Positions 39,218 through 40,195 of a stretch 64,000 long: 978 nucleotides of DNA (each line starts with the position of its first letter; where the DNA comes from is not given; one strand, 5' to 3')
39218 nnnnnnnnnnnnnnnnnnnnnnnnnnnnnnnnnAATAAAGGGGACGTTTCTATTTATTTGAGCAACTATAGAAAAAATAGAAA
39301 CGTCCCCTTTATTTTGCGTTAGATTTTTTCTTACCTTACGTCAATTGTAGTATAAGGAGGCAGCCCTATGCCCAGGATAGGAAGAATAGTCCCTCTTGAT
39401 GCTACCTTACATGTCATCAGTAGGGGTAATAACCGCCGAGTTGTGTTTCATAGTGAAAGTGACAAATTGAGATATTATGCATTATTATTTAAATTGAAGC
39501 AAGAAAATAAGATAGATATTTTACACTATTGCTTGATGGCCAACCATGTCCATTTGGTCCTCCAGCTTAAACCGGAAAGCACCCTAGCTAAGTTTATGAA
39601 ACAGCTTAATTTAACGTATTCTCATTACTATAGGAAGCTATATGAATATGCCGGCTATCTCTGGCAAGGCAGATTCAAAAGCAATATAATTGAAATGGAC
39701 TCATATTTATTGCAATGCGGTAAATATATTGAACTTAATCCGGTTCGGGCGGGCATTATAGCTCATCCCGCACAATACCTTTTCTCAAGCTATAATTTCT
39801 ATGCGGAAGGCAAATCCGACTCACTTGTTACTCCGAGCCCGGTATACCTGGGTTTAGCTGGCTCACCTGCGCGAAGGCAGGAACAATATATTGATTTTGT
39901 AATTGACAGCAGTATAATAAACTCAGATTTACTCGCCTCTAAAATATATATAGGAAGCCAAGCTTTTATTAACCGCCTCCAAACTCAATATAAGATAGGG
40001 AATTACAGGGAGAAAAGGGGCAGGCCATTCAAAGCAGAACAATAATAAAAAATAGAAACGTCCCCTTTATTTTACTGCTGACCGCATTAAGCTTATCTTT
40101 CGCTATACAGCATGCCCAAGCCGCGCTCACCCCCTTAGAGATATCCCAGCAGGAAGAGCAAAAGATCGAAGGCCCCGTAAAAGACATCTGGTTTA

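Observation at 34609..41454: REP-like palindromic elements invading the Tad locus together with a RAYT-like transposase gene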

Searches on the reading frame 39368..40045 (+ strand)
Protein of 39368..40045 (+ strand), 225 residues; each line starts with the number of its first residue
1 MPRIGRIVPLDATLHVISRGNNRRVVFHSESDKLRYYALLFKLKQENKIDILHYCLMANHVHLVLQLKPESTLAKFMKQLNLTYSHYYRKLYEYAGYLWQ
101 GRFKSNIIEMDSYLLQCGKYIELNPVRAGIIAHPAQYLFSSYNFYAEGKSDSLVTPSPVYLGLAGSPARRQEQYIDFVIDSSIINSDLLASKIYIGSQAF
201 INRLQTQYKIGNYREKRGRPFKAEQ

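Call 5: search_protein_families(library=pfam, proteins=[window:39368-40045:+], max_evalue=0.01)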
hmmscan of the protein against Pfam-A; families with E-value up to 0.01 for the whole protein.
window:39368-40045:+ (225 aa): 1 family
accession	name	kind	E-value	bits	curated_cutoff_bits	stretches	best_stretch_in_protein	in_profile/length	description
PF01797.21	Y1_Tnp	-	1.1e-18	67.9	23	1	13-122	6-119/121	Transposase IS200 like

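Call 10: find_encoding_contigs(protein=window:39368-40045:+, flank=10000, max_places=10)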
Protein window:39368-40045:+ (225 aa): 1 contig read that carries it; 1 place shown.
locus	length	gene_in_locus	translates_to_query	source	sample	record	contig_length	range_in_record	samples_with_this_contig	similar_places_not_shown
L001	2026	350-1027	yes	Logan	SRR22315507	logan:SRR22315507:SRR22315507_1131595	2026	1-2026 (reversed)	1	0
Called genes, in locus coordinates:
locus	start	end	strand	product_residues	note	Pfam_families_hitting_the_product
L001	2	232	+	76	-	?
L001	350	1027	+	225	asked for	PF01797:Y1_Tnp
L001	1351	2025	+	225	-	?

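Call 11: search_protein_families(library=ncbifam, proteins=[window:39368-40045:+], max_evalue=0.01)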
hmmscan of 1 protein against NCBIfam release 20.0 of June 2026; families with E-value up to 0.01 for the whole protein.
window:39368-40045:+ (225 aa): 2 families
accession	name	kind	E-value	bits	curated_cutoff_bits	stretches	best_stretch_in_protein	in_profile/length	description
NF047646.1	REP_Tyr_transpos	equivalog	2.9e-17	62.9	80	1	22-140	20-146/146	REP-associated tyrosine transposase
NF033573.1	transpos_IS200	equivalog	1.8e-08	34.7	55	1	12-103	11-102/126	IS200/IS605 family transposase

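Call 12: search_solved_structures(query=window:39368-40045:+, max_evalue=0.01, show_alignments=3)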
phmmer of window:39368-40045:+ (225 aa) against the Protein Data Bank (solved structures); distinct sequences matched with E-value up to 0.01: 0.

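Call 14: find_homologous_proteins(query=window:39368-40045:+)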
Query window:39368-40045:+ (225 aa): 2197 proteins with E <= 0.001 among 2421 candidates; the best 120 are listed.
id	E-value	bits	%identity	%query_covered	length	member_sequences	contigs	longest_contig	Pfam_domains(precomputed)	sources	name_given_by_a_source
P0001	2.7e-146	503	100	100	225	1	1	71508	PF01797.22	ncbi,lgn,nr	ncbi:MAG: transposase [Candidatus Omnitrophica bacterium]|nr:transposase [Candidatus Omnitrophota ba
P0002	1.6e-120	419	82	100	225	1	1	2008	PF01797.22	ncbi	-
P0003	1.9e-109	383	75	100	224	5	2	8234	PF01797.22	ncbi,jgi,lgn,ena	-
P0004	1.5e-103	363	69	100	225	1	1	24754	PF01797.22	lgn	-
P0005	5.0e-102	358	70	100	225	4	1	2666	PF01797.22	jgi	jgi:putative transposase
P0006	6.4e-102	358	69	100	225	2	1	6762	PF01797.22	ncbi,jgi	ncbi:MAG: transposase [Candidatus Omnitrophota bacterium]|jgi:putative transposase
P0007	1.8e-101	356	70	100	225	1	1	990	PF01797.22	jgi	jgi:putative transposase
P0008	2.2e-101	356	71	99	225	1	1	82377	PF01797.22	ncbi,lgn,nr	ncbi:MAG: transposase [Candidatus Omnitrophica bacterium]|nr:transposase [Candidatus Omnitrophota ba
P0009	2.4e-101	356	70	99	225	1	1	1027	PF01797.22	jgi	jgi:putative transposase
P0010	9.5e-101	354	69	100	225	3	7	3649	PF01797.22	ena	-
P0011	1.4e-100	354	68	99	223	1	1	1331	PF01797.22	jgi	jgi:putative transposase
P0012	8.7e-100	351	68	100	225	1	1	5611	PF01797.22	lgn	-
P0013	9.5e-100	351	68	100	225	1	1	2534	PF01797.22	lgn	-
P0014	1.3e-99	350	69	100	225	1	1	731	PF01797.22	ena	-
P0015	4.5e-99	349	67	100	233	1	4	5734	PF01797.22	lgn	-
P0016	2.5e-98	346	68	100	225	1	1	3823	PF01797.22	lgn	-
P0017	2.8e-98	346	67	100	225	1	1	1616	PF01797.22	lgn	-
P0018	3.2e-98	346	67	99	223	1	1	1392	PF01797.22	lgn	-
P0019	9.2e-98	344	67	100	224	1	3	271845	PF01797.22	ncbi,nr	ncbi:MAG: transposase [Candidatus Omnitrophica bacterium]|nr:transposase [Candidatus Omnitrophota ba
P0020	3.7e-97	342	67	100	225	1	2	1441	PF01797.22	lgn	-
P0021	4.5e-97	342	66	99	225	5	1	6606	PF01797.22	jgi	-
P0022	2.1e-96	340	68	99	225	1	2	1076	PF01797.22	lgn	-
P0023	6.2e-96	338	66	100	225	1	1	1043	PF01797.22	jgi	jgi:putative transposase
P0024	6.7e-96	338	67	100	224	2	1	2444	PF01797.22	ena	-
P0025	8.8e-96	338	69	99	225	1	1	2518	PF01797.22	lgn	-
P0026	9.9e-96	338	66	100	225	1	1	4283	PF01797.22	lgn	-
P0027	1.0e-95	338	67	100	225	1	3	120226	PF01797.22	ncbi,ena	-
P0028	1.2e-95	337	64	100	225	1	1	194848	PF01797.22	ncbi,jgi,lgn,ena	ncbi:MAG: transposase [Candidatus Omnitrophota bacterium]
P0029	7.7e-95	335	67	99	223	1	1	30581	PF01797.22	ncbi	-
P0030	1.6e-94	334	67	99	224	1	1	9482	PF01797.22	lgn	-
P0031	4.4e-94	332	65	100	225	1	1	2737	PF01797.22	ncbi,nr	ncbi:transposase [bacterium]|nr:MAG: transposase [bacterium]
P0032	1.3e-93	331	64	100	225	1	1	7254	PF01797.22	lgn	-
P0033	2.5e-93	330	65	99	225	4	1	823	PF01797.22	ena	-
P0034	4.9e-93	329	64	98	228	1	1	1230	PF01797.22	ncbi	-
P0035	5.0e-93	329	64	100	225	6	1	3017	PF01797.22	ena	-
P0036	8.2e-93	328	65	99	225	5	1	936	PF01797.22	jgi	-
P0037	8.4e-93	328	64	100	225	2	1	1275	PF01797.22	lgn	-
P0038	2.2e-92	327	65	99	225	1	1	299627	PF01797.22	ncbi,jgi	jgi:putative transposase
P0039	1.6e-88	314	64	94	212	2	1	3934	PF01797.22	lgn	-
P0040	4.4e-88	313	60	99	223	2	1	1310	PF01797.22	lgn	-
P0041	3.6e-87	310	60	100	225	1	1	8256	PF01797.22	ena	-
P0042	1.1e-86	308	63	99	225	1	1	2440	PF01797.22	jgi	jgi:putative transposase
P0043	1.2e-86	308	60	100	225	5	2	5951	PF01797.22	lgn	-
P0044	1.8e-86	307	60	100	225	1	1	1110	PF01797.22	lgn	-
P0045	2.4e-86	307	60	99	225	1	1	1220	PF01797.22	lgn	-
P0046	3.1e-86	307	62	98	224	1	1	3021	PF01797.22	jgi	jgi:putative transposase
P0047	3.7e-86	306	60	100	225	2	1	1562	PF01797.22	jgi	jgi:putative transposase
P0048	1.0e-85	305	60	100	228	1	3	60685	PF01797.22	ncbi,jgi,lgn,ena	ncbi:MAG: transposase [Candidatus Omnitrophota bacterium]|jgi:putative transposase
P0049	1.5e-85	304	61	99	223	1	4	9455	PF01797.22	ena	-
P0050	1.6e-85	304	60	100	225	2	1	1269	PF01797.22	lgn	-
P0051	3.3e-85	303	71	83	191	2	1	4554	PF01797.22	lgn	-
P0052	3.4e-85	303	59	99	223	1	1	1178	PF01797.22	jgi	jgi:putative transposase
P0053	5.4e-85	303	60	99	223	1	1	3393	PF01797.22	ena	-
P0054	8.3e-85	302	71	82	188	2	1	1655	PF01797.22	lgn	-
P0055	3.2e-84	300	59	99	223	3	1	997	PF01797.22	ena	-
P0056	4.6e-84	300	71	80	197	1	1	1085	PF01797.22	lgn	-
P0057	5.0e-84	299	60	98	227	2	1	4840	PF01797.22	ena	-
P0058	1.3e-83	298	58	100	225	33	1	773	PF01797.22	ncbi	-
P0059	1.4e-83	298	56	100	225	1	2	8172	PF01797.22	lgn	-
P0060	1.5e-83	298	59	99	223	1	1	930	PF01797.22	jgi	-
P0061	2.4e-83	297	59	99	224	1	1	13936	PF01797.22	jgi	-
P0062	3.1e-83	297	57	99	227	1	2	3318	PF01797.22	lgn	-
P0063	5.6e-83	296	59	99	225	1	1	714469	PF01797.22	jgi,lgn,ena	-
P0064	7.1e-83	296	59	98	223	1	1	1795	PF01797.22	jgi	-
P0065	8.7e-83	295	57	99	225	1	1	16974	PF01797.22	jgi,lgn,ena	-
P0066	9.1e-83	295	72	82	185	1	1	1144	PF01797.22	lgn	-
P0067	9.1e-83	295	57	100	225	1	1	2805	PF01797.22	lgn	-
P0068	1.2e-82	295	57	98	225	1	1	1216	PF01797.22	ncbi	-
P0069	1.5e-82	295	70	83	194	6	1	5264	PF01797.22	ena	-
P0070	1.7e-82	294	70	83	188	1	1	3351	PF01797.22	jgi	-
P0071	1.9e-82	294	59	98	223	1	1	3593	PF01797.22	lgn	-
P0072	2.0e-82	294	55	100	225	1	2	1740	PF01797.22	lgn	-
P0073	2.0e-82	294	58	100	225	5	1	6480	PF01797.22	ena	-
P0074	4.6e-82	293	60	94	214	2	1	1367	PF01797.22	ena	-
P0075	4.7e-82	293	62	98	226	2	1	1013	PF01797.22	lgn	-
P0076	4.9e-82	293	58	99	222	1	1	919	PF01797.22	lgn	-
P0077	6.1e-82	293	57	100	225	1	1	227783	PF01797.22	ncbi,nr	ncbi:MAG: transposase [Candidatus Omnitrophota bacterium]|nr:transposase [Candidatus Omnitrophota ba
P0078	8.0e-82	292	68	82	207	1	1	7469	PF01797.22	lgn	-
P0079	1.1e-81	292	57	100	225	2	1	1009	PF01797.22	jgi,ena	-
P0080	1.7e-81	291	56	99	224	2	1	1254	PF01797.22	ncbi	-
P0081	1.9e-81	291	60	100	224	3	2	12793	PF01797.22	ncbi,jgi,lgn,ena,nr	ncbi:MAG: transposase [Candidatus Omnitrophota bacterium]|nr:transposase [Candidatus Omnitrophota ba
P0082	2.7e-81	291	57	100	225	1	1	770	PF01797.22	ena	-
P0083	2.7e-81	291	56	100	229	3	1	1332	PF01797.22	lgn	-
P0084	3.0e-81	290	59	99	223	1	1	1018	PF01797.22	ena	-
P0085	4.5e-81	290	56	100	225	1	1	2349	PF01797.22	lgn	-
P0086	8.0e-81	289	59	100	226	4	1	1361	PF01797.22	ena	-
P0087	8.6e-81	289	56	99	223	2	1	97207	PF01797.22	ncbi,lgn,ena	ncbi:MAG: transposase [Candidatus Omnitrophota bacterium]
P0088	9.0e-81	289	56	99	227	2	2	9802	PF01797.22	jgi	jgi:putative transposase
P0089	9.9e-81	289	56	99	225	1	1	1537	PF01797.22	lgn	-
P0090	1.6e-80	288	54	100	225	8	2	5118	PF01797.22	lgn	-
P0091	2.5e-80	287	56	100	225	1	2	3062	PF01797.22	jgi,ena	-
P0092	2.5e-80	287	59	100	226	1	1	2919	PF01797.22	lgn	-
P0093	2.7e-80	287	69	80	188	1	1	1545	PF01797.22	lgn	-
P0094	3.1e-80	287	68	82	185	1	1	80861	PF01797.22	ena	-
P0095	3.3e-80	287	55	100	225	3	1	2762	PF01797.22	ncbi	-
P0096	3.8e-80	287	56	100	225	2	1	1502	PF01797.22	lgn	-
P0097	4.3e-80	287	67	80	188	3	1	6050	PF01797.22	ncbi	ncbi:MAG: transposase [Candidatus Omnitrophota bacterium]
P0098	4.9e-80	286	57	100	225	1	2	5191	PF01797.22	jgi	jgi:putative transposase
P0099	5.5e-80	286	57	99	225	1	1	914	PF01797.22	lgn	-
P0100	5.9e-80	286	56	98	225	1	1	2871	PF01797.22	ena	-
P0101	6.2e-80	286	68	80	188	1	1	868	PF01797.22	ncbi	-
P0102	7.5e-80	286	57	100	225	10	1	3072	PF01797.22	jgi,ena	-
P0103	8.3e-80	286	56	100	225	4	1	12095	PF01797.22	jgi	-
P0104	9.5e-80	285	56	96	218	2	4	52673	PF01797.22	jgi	-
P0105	1.4e-79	285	56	99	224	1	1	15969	PF01797.22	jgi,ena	-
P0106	1.5e-79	285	55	98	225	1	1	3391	PF01797.22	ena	-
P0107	1.9e-79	284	55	100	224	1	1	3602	PF01797.22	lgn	-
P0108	2.0e-79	284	57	100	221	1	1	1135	PF01797.22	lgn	-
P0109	3.4e-79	284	67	83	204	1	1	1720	PF01797.22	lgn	-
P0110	3.5e-79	284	55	99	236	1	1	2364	PF01797.22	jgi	-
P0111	4.3e-79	283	54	100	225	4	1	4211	PF01797.22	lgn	-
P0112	4.7e-79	283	58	100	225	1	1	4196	PF01797.22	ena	-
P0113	4.8e-79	283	56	99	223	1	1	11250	PF01797.22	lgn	-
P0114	7.0e-79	283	55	100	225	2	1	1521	PF01797.22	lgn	-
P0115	8.8e-79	282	58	100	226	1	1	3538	PF01797.22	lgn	-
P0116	1.2e-78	282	67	80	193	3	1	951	PF01797.22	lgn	-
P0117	1.5e-78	282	58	99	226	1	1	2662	PF01797.22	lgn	-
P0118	1.7e-78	281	56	99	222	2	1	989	PF01797.22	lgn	-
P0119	1.7e-78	281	56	98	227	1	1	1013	PF01797.22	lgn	-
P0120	1.9e-78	281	71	77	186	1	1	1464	PF01797.22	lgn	-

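Call 45: search_solved_structures(query=A1, max_evalue=1, show_alignments=2)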
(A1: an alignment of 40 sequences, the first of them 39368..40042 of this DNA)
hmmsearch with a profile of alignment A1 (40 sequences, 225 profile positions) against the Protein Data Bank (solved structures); distinct sequences matched with E-value up to 1: 22.
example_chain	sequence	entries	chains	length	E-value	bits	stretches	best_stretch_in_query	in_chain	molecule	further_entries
4er8_A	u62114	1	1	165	2.6e-05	27.2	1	27-143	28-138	TnpArep for protein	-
2xm3_A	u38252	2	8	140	0.00022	24.2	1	10-122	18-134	TRANSPOSASE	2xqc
2xma_A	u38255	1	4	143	0.00024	24.1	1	10-122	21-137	TRANSPOSASE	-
2xo6_A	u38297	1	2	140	0.00097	22.1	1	10-109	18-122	TRANSPOSASE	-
8sv9_A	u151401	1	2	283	0.046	16.6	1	14-74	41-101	Serine/threonine-protein kinase ULK1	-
9se8_A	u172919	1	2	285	0.047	16.6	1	14-74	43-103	Serine/threonine-protein kinase ULK1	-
8p5g_A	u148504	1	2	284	0.047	16.6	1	14-74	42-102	Serine/threonine-protein kinase ULK1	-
8p5h_A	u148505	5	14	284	0.047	16.6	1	14-74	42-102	Serine/threonine-protein kinase ULK1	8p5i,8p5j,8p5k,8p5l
9f32_A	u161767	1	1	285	0.048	16.6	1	14-74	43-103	Serine/threonine-protein kinase ULK1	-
4wno_A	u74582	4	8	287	0.048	16.6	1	14-74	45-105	Serine/threonine-protein kinase ULK1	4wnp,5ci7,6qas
6mnh_A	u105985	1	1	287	0.048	16.6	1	14-74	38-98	Serine/threonine-protein kinase ULK1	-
2fyx_A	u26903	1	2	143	0.055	16.4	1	6-83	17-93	transposase, putative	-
5de2_A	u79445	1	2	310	0.26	14.2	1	29-81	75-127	Serine/threonine-protein kinase Nek7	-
8ej4_K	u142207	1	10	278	0.44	13.4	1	29-81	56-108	Serine/threonine-protein kinase Nek7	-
8ws1_A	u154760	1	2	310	0.47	13.3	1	29-81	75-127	Serine/threonine-protein kinase Nek7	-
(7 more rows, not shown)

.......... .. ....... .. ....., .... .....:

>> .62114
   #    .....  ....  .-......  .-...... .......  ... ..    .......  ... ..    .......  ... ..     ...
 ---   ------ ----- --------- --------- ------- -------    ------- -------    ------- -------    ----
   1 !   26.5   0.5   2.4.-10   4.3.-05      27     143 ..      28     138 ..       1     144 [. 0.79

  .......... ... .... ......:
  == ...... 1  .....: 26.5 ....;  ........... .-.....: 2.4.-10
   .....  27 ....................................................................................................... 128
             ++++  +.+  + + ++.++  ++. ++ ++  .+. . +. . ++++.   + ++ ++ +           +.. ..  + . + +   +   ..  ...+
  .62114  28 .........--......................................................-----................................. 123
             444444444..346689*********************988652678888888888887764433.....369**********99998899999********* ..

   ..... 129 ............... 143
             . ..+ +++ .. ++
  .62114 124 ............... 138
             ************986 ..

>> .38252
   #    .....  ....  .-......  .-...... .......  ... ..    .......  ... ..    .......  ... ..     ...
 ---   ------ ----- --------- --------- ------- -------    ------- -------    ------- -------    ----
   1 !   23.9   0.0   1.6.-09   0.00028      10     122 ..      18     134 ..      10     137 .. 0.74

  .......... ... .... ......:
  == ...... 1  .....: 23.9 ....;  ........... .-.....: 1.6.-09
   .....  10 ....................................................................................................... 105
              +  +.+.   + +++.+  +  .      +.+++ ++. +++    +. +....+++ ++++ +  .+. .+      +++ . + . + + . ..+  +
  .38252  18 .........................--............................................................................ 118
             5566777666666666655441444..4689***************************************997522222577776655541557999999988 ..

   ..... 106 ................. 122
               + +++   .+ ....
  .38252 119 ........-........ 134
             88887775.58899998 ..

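Call 52: predict_structure(alignment_id=A2)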
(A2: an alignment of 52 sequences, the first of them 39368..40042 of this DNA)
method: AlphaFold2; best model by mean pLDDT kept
length: 225 residues; sequences in the alignment: 52
mean_pLDDT: 82.7   pTM: 0.80
mean pLDDT of the five models: 82.7, 78.1, 73.8, 71.0, 68.3
residues with pLDDT >= 90: 102; 70-90: 79; 50-70: 35; < 50: 9
segments of 3 or more residues with pLDDT < 50: 1-4
pLDDT, mean of each block of 10 residues (from residue 1): 54 86 87 97 96 94 92 91 92 81 72 75 89 93 94 92 92 81 67 76 78 58 48
secondary structure, 60 per line:
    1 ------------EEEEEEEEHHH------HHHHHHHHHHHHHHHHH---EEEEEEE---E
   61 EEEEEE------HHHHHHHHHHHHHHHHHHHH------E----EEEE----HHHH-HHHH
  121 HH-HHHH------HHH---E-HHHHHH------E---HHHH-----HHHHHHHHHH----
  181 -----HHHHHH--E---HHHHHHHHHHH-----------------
elements in order: E13-20 H30-46 E50-56 E60-66 H73-92 E104-107 H112-115 H117-122 H124-127 H142-147 H158-161 H167-176 H186-191 H198-208
